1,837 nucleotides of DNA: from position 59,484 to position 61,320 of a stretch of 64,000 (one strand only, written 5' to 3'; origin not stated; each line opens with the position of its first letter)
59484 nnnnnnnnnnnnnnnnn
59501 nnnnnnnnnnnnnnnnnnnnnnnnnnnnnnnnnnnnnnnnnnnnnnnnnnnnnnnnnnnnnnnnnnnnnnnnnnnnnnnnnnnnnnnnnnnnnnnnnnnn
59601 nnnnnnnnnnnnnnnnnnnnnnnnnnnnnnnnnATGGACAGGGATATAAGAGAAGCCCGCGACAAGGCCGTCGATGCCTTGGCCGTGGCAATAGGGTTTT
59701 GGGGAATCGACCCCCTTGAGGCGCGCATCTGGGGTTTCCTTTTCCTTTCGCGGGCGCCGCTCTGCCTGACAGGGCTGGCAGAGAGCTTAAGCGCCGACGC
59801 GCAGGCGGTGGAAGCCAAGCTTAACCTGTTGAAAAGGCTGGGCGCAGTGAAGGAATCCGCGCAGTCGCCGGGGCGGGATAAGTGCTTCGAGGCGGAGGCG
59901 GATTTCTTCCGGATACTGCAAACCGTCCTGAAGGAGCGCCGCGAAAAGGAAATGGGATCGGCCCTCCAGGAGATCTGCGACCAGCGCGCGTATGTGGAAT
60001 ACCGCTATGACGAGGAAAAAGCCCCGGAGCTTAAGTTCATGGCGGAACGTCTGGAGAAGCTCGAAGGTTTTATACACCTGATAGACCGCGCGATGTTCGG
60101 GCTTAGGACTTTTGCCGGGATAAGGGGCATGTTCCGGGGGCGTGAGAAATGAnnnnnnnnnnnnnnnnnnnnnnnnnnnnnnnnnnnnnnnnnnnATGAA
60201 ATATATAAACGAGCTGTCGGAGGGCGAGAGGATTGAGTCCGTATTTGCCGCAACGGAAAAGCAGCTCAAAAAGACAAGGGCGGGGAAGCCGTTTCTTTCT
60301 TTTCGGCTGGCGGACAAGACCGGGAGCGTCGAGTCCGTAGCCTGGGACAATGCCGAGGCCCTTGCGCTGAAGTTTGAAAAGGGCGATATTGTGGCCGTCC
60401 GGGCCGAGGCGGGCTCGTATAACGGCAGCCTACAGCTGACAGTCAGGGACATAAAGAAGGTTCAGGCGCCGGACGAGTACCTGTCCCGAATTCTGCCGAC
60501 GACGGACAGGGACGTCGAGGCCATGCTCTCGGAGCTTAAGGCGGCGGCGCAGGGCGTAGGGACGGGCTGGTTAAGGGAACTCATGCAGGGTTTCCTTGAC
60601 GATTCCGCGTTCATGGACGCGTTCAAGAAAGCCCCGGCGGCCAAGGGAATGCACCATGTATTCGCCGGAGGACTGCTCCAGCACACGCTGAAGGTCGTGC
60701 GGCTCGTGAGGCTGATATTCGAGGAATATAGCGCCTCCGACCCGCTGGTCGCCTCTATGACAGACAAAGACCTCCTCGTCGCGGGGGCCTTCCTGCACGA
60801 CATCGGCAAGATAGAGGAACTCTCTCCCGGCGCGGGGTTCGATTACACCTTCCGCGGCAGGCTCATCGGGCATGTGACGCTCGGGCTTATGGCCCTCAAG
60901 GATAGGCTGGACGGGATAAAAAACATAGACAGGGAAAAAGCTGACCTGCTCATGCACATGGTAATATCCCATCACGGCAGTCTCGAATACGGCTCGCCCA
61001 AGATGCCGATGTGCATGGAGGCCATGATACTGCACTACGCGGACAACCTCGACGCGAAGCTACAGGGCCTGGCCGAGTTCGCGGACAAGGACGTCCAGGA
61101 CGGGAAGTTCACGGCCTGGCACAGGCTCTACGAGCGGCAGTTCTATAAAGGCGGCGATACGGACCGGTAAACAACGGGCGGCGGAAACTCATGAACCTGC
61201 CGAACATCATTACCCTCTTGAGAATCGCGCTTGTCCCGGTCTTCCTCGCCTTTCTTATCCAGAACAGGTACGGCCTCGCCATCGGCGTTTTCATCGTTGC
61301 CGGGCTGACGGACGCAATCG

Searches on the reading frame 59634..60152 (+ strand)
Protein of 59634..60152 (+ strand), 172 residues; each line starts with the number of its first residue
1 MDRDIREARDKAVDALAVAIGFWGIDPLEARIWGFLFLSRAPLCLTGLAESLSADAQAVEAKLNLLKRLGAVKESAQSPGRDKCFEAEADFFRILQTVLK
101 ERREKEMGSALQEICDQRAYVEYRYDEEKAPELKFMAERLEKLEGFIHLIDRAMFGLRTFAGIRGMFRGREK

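Call 3: search_protein_families(library=pfam, proteins=[window:59634-60152:+], max_evalue=0.1)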
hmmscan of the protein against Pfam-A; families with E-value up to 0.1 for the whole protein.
window:59634-60152:+ (172 aa): 1 family
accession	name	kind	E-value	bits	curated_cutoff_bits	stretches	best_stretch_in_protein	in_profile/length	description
PF24033.1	DUF7342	-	0.0015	19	31.6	1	54-136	29-111/150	Family of unknown function (DUF7342)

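Call 4: search_protein_families(library=ncbifam, proteins=[window:59634-60152:+], max_evalue=0.1)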
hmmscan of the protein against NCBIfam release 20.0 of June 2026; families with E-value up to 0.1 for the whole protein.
window:59634-60152:+ (172 aa): 1 family
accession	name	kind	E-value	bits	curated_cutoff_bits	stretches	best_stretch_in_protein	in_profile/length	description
NF047500.1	choline_R_CudC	equivalog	1.2e-10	41.4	218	1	4-129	3-127/171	choline uptake/conversion transcriptional regulator CudC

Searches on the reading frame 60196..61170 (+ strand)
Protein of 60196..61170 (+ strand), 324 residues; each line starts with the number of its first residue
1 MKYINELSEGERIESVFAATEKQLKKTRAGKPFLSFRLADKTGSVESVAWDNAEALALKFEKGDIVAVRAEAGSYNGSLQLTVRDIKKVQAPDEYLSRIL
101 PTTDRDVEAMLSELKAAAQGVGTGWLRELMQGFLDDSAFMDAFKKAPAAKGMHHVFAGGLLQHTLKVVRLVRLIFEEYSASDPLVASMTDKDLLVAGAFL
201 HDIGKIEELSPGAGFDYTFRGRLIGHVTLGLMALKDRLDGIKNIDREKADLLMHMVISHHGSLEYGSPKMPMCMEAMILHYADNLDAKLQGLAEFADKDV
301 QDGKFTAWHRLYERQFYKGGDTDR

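Call 3: search_protein_families(library=pfam, proteins=[window:60196-61170:+], max_evalue=0.1)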
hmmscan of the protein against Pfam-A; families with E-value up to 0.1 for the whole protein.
window:60196-61170:+ (324 aa): 5 families
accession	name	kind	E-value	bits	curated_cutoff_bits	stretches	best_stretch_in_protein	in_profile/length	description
PF01966.28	HD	-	9.4e-13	48.9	22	1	161-287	2-115/116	HD domain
PF01336.31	tRNA_anti-codon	-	2.1e-10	40.8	27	1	26-88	9-74/75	OB-fold nucleic acid binding domain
PF18019.7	Cas3_HD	-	3.9e-05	24.2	23.1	1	160-266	15-135/207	Cas3, HD domain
PF13742.12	tRNA_anti_2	-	0.0032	18.1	27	1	32-86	37-94/95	OB-fold nucleic acid binding domain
PF07514.17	TraI_2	-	0.0047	16.4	23.9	1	144-170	50-76/324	Putative helicase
